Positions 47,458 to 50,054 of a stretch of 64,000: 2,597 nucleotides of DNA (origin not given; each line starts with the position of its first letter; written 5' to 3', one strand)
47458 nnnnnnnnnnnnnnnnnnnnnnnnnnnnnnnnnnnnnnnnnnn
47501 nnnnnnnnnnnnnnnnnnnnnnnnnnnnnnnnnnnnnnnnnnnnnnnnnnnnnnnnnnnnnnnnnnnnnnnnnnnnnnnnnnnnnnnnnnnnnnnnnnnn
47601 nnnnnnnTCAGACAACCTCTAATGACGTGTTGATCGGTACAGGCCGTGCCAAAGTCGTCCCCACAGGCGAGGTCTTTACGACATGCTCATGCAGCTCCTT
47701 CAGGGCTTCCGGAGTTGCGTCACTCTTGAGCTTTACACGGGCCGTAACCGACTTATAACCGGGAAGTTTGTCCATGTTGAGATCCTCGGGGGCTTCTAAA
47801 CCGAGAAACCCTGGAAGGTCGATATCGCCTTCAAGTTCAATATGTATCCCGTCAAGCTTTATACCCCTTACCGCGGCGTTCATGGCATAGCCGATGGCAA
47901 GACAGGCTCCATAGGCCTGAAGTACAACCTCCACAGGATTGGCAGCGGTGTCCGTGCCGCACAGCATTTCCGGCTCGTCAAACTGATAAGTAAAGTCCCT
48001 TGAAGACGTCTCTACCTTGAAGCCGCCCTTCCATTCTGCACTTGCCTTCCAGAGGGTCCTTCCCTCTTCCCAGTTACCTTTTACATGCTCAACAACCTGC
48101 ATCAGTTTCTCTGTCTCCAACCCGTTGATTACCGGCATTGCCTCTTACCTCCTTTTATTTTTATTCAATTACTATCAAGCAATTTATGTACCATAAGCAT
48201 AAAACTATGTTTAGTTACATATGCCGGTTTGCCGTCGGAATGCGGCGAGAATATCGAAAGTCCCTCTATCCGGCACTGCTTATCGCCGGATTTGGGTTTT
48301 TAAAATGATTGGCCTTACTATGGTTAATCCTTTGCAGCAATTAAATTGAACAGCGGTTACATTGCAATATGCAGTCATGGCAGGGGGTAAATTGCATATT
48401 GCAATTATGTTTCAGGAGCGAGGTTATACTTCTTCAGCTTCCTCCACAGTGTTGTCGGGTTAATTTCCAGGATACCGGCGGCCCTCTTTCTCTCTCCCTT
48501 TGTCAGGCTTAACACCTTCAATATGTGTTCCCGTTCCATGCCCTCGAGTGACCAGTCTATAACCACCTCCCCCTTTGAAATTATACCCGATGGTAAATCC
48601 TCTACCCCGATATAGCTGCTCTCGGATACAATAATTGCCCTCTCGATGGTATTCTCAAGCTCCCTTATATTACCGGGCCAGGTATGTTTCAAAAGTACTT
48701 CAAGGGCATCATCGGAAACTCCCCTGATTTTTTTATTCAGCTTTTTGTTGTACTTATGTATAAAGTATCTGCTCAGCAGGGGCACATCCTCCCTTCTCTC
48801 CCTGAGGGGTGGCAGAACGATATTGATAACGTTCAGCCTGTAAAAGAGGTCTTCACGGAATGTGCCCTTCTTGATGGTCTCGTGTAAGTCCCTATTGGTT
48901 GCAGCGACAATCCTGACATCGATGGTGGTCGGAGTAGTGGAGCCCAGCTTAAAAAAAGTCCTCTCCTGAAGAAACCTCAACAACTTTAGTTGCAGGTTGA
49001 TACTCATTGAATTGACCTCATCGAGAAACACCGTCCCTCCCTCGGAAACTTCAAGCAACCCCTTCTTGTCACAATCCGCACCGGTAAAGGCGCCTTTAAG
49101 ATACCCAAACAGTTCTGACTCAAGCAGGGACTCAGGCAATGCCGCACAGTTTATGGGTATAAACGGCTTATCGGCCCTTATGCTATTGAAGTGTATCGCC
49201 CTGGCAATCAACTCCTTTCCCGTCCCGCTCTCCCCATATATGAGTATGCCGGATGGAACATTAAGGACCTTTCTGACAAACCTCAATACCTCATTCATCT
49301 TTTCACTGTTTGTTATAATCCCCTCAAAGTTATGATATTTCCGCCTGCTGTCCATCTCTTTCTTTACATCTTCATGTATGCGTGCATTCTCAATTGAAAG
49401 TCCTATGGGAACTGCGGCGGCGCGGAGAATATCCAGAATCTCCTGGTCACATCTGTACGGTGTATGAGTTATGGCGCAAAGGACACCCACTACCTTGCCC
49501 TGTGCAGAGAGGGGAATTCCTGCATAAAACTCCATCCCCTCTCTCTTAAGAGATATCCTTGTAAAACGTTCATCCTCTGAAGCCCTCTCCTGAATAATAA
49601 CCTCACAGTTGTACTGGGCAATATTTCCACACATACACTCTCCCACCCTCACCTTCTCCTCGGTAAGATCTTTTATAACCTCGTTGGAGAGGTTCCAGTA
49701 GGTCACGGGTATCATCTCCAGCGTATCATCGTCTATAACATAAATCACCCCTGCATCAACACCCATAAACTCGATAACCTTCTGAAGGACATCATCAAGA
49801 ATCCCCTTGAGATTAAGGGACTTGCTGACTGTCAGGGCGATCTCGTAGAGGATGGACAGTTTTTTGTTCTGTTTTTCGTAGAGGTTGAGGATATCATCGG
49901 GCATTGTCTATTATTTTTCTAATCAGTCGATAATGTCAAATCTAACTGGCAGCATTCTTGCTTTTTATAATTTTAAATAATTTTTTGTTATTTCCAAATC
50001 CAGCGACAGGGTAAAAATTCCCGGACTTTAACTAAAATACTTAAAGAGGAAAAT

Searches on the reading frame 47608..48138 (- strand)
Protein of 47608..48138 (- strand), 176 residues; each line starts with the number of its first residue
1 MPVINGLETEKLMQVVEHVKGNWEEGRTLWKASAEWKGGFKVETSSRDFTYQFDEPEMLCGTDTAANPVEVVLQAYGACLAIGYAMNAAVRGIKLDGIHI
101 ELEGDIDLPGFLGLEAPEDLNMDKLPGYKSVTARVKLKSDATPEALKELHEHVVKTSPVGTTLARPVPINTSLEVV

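Call 37: search_protein_families(library=pfam, proteins=[window:47608-48138:-])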
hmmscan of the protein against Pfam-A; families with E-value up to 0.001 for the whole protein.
window:47608-48138:- (176 aa): 1 family
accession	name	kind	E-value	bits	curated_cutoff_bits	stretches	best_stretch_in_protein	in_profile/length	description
PF02566.24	OsmC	-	2.1e-18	67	27.5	1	61-171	1-99/100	OsmC-like protein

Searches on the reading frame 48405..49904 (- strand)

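Call 37: search_protein_families(library=pfam, proteins=[window:48405-49904:-])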
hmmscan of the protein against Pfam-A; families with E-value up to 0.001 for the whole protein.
window:48405-49904:- (499 aa): 9 families
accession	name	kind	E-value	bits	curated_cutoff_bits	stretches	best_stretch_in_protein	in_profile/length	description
PF00158.32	Sigma54_activat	-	1.5e-68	230.1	20.2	1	196-362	1-167/168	Sigma-54 interaction domain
PF25601.1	AAA_lid_14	-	6e-28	96.9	27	1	368-444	1-77/87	AAA+ ATPase lid domain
PF14532.12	Sigma54_activ_2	-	3.8e-18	66.5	25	1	198-367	2-138/138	Sigma-54 interaction domain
PF01590.32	GAF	-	1.3e-13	52.1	22.4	1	32-170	2-132/133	GAF domain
PF13185.12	GAF_2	-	3.2e-13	50.5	28.6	1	30-172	2-136/136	GAF domain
PF02954.25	HTH_8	-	1.4e-11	44.4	22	1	453-493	2-42/42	Bacterial regulatory protein, Fis family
PF07728.20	AAA_5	-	5.1e-06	27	22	1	220-338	2-123/139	AAA domain (dynein-related subfamily)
PF13492.12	GAF_3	-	3e-05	24.8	27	1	31-173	1-129/129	GAF domain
PF00004.35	AAA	-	0.0002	22.2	21.2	1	220-350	1-120/131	ATPase family associated with various cellular activities (AAA)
